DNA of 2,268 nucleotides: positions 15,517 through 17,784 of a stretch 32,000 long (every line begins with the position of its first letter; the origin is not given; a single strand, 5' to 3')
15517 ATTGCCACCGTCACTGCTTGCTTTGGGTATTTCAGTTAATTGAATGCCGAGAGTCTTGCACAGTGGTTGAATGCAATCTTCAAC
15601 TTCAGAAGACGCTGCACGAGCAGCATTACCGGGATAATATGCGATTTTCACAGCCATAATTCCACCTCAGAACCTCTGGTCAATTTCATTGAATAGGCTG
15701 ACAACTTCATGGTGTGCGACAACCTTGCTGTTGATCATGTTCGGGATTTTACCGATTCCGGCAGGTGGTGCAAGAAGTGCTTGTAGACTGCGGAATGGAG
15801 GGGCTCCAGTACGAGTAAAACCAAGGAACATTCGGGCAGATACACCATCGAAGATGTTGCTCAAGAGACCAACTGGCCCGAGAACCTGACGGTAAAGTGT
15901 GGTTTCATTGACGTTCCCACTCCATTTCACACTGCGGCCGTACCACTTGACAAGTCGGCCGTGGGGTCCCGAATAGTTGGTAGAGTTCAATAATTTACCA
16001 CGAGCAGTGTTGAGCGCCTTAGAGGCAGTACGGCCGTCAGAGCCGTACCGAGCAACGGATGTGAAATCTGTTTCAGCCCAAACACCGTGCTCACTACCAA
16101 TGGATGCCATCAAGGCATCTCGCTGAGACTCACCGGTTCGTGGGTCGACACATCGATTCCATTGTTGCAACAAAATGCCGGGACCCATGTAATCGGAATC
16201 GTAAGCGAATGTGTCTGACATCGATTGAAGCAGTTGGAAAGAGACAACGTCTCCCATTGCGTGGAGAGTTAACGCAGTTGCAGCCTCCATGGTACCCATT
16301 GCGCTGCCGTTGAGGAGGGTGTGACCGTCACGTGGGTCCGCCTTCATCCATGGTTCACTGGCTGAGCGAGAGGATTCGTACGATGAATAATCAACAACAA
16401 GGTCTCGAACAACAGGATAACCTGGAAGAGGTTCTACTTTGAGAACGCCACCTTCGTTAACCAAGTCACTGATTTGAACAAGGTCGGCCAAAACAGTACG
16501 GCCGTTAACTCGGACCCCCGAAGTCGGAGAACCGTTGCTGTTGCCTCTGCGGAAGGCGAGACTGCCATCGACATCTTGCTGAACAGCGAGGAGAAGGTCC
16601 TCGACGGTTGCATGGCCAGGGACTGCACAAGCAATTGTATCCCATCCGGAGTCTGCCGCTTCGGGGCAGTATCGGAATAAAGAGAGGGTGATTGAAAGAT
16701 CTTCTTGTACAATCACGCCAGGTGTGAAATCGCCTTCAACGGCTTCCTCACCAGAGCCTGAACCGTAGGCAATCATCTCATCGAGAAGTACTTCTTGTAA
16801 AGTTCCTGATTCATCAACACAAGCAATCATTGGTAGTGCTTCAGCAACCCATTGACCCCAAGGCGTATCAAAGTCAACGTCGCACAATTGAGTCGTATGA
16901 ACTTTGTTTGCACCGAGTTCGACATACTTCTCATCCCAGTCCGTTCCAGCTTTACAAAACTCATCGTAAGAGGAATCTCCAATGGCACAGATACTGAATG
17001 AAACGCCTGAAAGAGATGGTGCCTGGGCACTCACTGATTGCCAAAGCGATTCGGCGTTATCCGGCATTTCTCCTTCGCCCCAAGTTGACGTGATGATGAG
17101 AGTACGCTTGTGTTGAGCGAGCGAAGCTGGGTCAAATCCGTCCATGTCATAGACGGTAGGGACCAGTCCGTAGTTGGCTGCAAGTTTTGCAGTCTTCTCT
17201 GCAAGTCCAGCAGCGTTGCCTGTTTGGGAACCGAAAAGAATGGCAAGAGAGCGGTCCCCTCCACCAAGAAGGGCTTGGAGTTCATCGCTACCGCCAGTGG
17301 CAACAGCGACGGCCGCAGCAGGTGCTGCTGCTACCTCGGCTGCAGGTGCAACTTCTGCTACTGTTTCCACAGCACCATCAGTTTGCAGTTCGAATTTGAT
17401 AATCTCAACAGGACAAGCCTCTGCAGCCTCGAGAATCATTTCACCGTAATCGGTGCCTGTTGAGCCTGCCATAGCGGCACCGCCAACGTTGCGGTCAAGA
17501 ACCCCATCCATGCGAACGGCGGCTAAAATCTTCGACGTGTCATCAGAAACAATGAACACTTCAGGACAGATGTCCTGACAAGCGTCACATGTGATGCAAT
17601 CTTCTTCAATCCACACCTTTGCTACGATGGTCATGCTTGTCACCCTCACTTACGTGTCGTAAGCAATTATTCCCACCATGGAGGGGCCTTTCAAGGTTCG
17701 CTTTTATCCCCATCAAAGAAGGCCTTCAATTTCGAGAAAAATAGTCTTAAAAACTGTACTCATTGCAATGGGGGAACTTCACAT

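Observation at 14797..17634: Two-gene module: SdhB-like and HdrB/SdhE-like partners that both lost their Fe-S ligands, capped by intact ferredoxin and flavodoxin domains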

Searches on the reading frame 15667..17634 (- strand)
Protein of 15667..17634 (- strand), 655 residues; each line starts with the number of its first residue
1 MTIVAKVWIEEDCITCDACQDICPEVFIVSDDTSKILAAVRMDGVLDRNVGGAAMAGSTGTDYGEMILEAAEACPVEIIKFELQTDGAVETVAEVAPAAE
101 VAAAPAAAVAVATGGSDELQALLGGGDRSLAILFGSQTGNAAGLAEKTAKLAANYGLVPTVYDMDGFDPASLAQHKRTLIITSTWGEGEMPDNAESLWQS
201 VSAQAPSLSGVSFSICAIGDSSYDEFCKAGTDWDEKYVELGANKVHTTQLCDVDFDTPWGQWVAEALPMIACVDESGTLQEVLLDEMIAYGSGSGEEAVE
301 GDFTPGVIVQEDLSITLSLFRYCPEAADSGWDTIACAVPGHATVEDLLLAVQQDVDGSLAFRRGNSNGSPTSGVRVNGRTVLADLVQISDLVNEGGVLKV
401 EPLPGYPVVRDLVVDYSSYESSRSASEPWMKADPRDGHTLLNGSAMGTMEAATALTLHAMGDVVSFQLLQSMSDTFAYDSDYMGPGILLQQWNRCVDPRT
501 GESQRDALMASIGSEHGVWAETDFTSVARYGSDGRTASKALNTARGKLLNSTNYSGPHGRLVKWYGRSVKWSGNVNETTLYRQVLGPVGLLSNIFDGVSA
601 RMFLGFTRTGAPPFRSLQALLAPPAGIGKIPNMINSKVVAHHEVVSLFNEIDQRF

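Call 3: search_protein_families(library=pfam, proteins=[window:15667-17634:-], max_evalue=1)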
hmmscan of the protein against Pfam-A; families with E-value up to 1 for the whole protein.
window:15667-17634:- (655 aa): 12 families
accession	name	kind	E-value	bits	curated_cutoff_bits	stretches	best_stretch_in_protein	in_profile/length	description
PF00258.30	Flavodoxin_1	-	2.5e-27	96.2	25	1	132-257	1-131/143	Flavodoxin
PF13085.11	Fer2_3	-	2.4e-11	44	27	1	317-419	2-105/107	2Fe-2S iron-sulfur cluster binding domain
PF13370.11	Fer4_13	-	2.5e-08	34.9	24.5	1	10-80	2-57/58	4Fe-4S single cluster domain of Ferredoxin I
PF12800.12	Fer4_4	-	0.0025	18.5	24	1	11-24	2-15/17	4Fe-4S binding domain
PF00037.32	Fer4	-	0.0054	16.9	21.1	1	7-28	2-23/24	4Fe-4S binding domain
PF13459.11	Fer4_15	-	0.0063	17.6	22.4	1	11-80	6-65/66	4Fe-4S single cluster domain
PF12838.12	Fer4_7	-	0.008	17.1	27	1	13-25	2-14/52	4Fe-4S dicluster domain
PF13187.11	Fer4_9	-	0.011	16.2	27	1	12-25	36-49/52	4Fe-4S dicluster domain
PF13484.11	Fer4_16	-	0.019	16.2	30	1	13-31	2-20/66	4Fe-4S double cluster binding domain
PF13237.11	Fer4_10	-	0.034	14.5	25.5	1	10-32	6-22/53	4Fe-4S dicluster domain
PF13183.11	Fer4_8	-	0.062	14.3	27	1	12-30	4-22/68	4Fe-4S dicluster domain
PF14697.11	Fer4_21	-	0.2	12.3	35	1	9-24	37-52/59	4Fe-4S dicluster domain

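Call 4: search_protein_families(library=ncbifam, proteins=[window:15667-17634:-], max_evalue=1)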
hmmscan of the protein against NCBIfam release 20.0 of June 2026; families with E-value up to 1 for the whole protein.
window:15667-17634:- (655 aa): 43 families (the best 25 are shown)
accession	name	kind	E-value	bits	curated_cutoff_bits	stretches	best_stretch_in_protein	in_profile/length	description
TIGR01931.1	cysJ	equivalog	2.9e-35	122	668.15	1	128-271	59-203/597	assimilatory sulfite reductase (NADPH) flavoprotein subunit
NF005989.0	PRK08105.1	equivalog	1.6e-23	83.3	160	1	130-249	4-123/149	flavodoxin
NF008197.0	PRK10953.1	equivalog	6.6e-22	77.5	838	1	129-265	63-200/601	NADPH-dependent assimilatory sulfite reductase flavoprotein subunit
NF006531.0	PRK09004.1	equivalog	5.5e-21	74.9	158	1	129-253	3-125/146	FMN-binding protein MioC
NF004616.0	PRK05950.1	subfamily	1.5e-20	73.4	228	1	314-520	5-205/238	succinate dehydrogenase iron-sulfur subunit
NF009226.0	PRK12576.1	equivalog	5.4e-19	68.7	344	1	311-505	6-199/317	succinate dehydrogenase/fumarate reductase iron-sulfur subunit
TIGR00384.1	dhsB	subfamily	1.2e-18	67.3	88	1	338-522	21-199/222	succinate dehydrogenase and fumarate reductase iron-sulfur protein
NF005216.0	PRK06703.1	subfamily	2.8e-14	53.4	127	1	132-248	6-120/151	flavodoxin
TIGR01753.1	flav_short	equivalog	1.2e-13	51.8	123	1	131-248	2-117/140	flavodoxin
NF004343.0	PRK05723.1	equivalog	2.1e-13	50.5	204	1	130-247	3-122/151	flavodoxin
NF005587.0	PRK07308.1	equivalog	1.1e-11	45.1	138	1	132-247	6-119/147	flavodoxin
NF009227.0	PRK12577.1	equivalog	5e-11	41.8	349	1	316-522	4-212/330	succinate dehydrogenase/fumarate reductase iron-sulfur subunit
NF006738.0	PRK09267.1-4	equivalog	5.3e-11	42.4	172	1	130-256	3-131/171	flavodoxin FldA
NF042952.1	MFR_FeS_SdhB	equivalog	1.9e-10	40.3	600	2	343-505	29-191/320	8-methylmenaquinol:fumarate reductase iron-sulfur subunit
NF009051.0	PRK12385.1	equivalog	2.6e-10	40.2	333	1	314-522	6-206/244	succinate dehydrogenase/fumarate reductase iron-sulfur subunit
NF004898.0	PRK06259.1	equivalog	3.2e-09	35.9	385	1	340-503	27-175/488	fumarate reductase (CoM/CoB) subunit TfrB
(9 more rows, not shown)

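Call 10: find_homologous_proteins(query=window:15667-17634:-)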
Query window:15667-17634:- (655 aa): 1311 proteins with E <= 0.001 among 8000 candidates; the best 120 are listed.
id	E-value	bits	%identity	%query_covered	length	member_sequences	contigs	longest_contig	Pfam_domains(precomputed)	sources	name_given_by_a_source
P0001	0.0e+0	1393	93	100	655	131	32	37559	PF13370.12,PF13085.12,PF00258.31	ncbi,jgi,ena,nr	ncbi:MAG: hypothetical protein HN765_01085 [Euryarchaeota archaeon]|jgi:succinate dehydrogenase/fuma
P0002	0.0e+0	1335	84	83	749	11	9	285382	PF13085.12,PF00258.31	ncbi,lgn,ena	-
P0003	0.0e+0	1334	85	83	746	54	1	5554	PF13085.12,PF00258.31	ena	-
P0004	0.0e+0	1291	85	100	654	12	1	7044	PF13370.12,PF13085.12,PF00258.31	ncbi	-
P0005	0.0e+0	1286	84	100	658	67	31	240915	PF13370.12,PF13085.12,PF00258.31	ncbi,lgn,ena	-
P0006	0.0e+0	1284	85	100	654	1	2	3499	PF13370.12,PF13085.12,PF00258.31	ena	-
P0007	0.0e+0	1283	85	100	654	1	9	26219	PF13370.12,PF13085.12,PF00258.31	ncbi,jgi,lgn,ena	-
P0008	0.0e+0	1282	83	100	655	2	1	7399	PF13370.12,PF13085.12,PF00258.31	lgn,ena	-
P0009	0.0e+0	1282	84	100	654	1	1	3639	PF13370.12,PF13085.12,PF00258.31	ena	-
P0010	0.0e+0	1281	85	100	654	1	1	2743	PF13370.12,PF13085.12,PF00258.31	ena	-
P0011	0.0e+0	1279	84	100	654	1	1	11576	PF13370.12,PF13085.12,PF00258.31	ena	-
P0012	0.0e+0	1279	84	100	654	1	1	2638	PF13370.12,PF13085.12,PF00258.31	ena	-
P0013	0.0e+0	1279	84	100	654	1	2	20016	PF13370.12,PF13085.12,PF00258.31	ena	-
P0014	0.0e+0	1279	84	100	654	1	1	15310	PF13370.12,PF13085.12,PF00258.31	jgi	jgi:succinate dehydrogenase/fumarate reductase-like Fe-S protein/flavodoxin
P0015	0.0e+0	1278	84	100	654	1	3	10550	PF13370.12,PF13085.12,PF00258.31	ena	-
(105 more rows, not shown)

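Call 60: predict_structure(alignment_id=A4)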
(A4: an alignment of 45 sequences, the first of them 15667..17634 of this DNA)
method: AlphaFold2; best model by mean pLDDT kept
length: 655 residues; sequences in the alignment: 45
mean_pLDDT: 50.5   pTM: 0.35
mean pLDDT of the five models: 50.5, 50.0, 48.9, 48.9, 44.9
residues with pLDDT >= 90: 13; 70-90: 152; 50-70: 122; < 50: 368
segments of 3 or more residues with pLDDT < 50: 1-114, 293-310, 321-328, 355-373, 403-486, 525-534, 548-655
pLDDT, mean of each block of 10 residues (from residue 1): 29 34 33 29 29 29 39 32 30 25 26 57 77 78 82 85 81 88 65 76 84 85 59 85 87 74 87 82 78 40 35 68 45 67 69 49 41 54 62 66 39 28 31 27 29 37 26 32 50 55 65 53 47 51 52 31 26 30 31 32 30 37 34 37 41 31
secondary structure, 60 per line:
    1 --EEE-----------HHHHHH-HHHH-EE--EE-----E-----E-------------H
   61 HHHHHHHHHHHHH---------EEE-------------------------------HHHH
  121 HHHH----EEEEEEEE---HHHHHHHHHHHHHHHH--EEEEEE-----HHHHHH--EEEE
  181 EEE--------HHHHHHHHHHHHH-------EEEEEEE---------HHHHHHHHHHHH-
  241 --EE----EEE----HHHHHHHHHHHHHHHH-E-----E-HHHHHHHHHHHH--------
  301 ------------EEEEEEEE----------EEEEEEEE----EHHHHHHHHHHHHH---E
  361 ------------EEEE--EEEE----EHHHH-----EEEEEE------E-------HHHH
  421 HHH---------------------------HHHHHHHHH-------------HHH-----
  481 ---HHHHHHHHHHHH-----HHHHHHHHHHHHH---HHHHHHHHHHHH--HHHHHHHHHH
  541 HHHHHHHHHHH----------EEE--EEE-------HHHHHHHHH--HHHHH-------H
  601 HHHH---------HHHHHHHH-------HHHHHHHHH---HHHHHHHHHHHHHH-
elements in order (helices of 4 or more, strands of 3 or more residues): E3-5 H17-22 H24-27 H60-73 E83-85 H117-124 E129-136 H140-155 E158-163 H169-174 E177-183 H192-204 E212-218 H228-239 E249-251 H256-271 H281-292 E313-320 E331-338 H344-356 E373-376 E379-382 H388-391 E397-402 H417-423 H451-459 H484-495 H501-513 H517-528 H531-551 E562-564 E567-569 H577-585 H588-592 H600-604 H614-621 H629-637 H641-654
